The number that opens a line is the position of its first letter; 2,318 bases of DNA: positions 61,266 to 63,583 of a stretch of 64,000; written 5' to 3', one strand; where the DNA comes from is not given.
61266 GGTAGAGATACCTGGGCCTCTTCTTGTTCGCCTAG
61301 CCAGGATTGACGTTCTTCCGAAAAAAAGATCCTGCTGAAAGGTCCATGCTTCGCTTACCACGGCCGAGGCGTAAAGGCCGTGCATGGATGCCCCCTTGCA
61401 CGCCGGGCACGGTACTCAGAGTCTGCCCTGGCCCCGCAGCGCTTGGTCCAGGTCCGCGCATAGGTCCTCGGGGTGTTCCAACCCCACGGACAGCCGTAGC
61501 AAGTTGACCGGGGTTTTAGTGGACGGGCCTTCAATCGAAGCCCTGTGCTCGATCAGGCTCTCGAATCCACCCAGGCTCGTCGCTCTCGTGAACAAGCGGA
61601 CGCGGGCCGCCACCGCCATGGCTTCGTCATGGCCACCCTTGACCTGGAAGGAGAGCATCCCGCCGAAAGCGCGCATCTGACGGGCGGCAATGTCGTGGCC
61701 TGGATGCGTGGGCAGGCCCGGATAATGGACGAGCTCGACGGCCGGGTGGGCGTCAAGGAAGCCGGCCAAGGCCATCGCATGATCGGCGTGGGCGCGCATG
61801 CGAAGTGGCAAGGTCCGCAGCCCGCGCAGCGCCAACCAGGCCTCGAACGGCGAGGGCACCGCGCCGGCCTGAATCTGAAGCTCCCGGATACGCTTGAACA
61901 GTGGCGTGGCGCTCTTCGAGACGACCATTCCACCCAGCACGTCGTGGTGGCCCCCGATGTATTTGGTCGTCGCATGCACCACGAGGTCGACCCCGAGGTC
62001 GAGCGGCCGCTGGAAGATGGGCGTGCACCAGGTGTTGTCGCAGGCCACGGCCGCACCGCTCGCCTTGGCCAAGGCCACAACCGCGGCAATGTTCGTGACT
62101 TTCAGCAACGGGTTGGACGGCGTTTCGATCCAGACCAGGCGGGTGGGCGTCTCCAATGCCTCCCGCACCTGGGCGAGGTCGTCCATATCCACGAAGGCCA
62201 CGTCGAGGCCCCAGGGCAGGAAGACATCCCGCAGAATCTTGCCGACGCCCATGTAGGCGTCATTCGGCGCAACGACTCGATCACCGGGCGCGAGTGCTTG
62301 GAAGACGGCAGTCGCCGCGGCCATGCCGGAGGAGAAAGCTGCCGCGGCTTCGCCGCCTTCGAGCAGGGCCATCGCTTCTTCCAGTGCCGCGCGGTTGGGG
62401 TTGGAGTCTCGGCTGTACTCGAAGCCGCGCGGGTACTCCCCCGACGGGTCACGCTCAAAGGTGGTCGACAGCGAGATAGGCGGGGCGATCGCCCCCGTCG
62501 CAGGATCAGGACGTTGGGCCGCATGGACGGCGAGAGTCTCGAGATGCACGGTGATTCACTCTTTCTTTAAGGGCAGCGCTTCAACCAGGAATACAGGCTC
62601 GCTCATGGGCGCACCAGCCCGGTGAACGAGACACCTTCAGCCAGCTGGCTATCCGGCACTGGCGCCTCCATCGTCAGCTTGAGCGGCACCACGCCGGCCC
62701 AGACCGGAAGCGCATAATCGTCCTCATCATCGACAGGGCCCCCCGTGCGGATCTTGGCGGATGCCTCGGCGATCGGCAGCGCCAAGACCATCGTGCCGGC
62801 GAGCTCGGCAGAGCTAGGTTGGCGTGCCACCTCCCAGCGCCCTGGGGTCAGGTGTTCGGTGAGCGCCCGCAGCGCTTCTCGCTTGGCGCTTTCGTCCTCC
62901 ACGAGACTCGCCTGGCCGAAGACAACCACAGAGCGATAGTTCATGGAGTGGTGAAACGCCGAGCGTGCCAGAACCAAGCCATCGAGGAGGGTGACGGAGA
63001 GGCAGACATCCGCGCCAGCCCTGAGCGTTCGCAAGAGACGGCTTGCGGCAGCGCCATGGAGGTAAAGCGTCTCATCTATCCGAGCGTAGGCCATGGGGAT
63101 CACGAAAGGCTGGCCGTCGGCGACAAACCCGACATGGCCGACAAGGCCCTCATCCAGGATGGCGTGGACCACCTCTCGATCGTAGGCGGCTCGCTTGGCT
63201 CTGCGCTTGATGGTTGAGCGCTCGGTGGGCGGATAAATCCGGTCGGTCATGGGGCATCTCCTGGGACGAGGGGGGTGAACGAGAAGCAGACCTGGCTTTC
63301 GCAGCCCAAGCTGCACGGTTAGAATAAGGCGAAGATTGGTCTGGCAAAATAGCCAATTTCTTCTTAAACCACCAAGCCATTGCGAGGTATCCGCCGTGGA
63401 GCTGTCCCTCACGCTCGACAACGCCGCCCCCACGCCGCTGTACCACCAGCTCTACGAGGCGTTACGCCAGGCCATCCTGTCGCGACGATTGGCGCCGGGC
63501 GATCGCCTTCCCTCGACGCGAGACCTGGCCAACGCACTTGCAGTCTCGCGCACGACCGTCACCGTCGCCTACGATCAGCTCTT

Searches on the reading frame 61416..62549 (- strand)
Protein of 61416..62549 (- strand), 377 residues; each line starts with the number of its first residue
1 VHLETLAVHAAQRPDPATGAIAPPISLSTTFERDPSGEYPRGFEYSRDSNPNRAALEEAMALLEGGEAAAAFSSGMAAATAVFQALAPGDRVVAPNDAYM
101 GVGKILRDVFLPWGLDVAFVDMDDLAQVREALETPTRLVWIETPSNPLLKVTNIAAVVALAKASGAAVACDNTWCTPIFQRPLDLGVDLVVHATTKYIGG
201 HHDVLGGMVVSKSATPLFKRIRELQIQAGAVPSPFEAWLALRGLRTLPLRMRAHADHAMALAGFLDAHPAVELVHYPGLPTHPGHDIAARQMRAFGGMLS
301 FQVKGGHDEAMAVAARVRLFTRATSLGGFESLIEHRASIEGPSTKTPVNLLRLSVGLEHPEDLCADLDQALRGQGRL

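Call 78: search_protein_families(library=ncbifam, proteins=[window:61416-62549:-], max_evalue=0.00001)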
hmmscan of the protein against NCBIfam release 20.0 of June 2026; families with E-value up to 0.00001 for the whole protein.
window:61416-62549:- (377 aa): 44 families (the best 25 are shown)
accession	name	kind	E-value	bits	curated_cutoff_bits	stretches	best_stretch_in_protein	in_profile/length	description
NF005871.0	PRK07811.1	equivalog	2.7e-137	457.5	513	1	2-372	12-387/389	cystathionine gamma-synthase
TIGR01328.1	met_gam_lyase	equivalog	8.2e-104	347.6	549.7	1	1-371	2-388/391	methionine gamma-lyase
TIGR02080.1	O_succ_thio_ly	equivalog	1.9e-103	346.1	504.55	1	3-372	4-380/382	cystathionine gamma-synthase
NF005976.0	PRK08064.1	equivalog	3.8e-103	345.4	627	1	2-372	6-381/390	cystathionine beta-lyase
NF005695.0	PRK07503.1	equivalog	4.7e-103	345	666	1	4-372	11-395/403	methionine gamma-lyase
NF005810.0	PRK07671.1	equivalog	2.8e-102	342.6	594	1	1-371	1-376/377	bifunctional cystathionine gamma-lyase/homocysteine desulfhydrase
NF004821.0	PRK06176.1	equivalog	4.3e-102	341.8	642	1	1-372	1-377/380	cystathionine gamma-synthase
NF005758.0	PRK07582.1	equivalog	1.1e-98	330.4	440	1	5-372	11-369/372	cystathionine gamma-lyase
NF006450.0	PRK08776.1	equivalog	4.5e-98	328.6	730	1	4-372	14-389/405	O-succinylhomoserine (thiol)-lyase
NF004876.0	PRK06234.1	subfamily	7.3e-94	315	666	1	3-371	9-395/400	methionine gamma-lyase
NF006097.0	PRK08249.1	equivalog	1.6e-92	310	600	1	4-372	12-394/402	cystathionine gamma-synthase family protein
NF006463.0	PRK08861.1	equivalog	1e-91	307.8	670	1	4-371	7-381/388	O-succinylhomoserine (thiol)-lyase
TIGR01325.1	O_suc_HS_sulf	equivalog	9e-91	304.3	510.05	1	41-371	44-380/380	O-succinylhomoserine sulfhydrylase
NF006003.0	PRK08133.1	equivalog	3.5e-90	302.5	522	1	41-371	56-394/396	O-succinylhomoserine sulfhydrylase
NF006347.0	PRK08574.1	equivalog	6.6e-90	301.6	477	1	3-372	3-383/385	cystathionine gamma-synthase family protein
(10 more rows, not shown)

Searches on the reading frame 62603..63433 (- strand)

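Call 78: search_protein_families(library=ncbifam, proteins=[window:62603-63433:-], max_evalue=0.00001)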
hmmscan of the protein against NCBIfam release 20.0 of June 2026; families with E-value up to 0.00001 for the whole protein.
window:62603-63433:- (276 aa): 2 families
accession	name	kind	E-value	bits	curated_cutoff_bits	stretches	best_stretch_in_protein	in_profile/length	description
NF000261.1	NimABCDEF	equivalog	4.3e-11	42.9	260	1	78-199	6-124/153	NimABCDEF family 5-nitroimidazole reductase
NF000262.1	NimIJ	equivalog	4.9e-11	42.9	270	1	77-221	5-145/151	NimIJ family nitroimidazole resistance protein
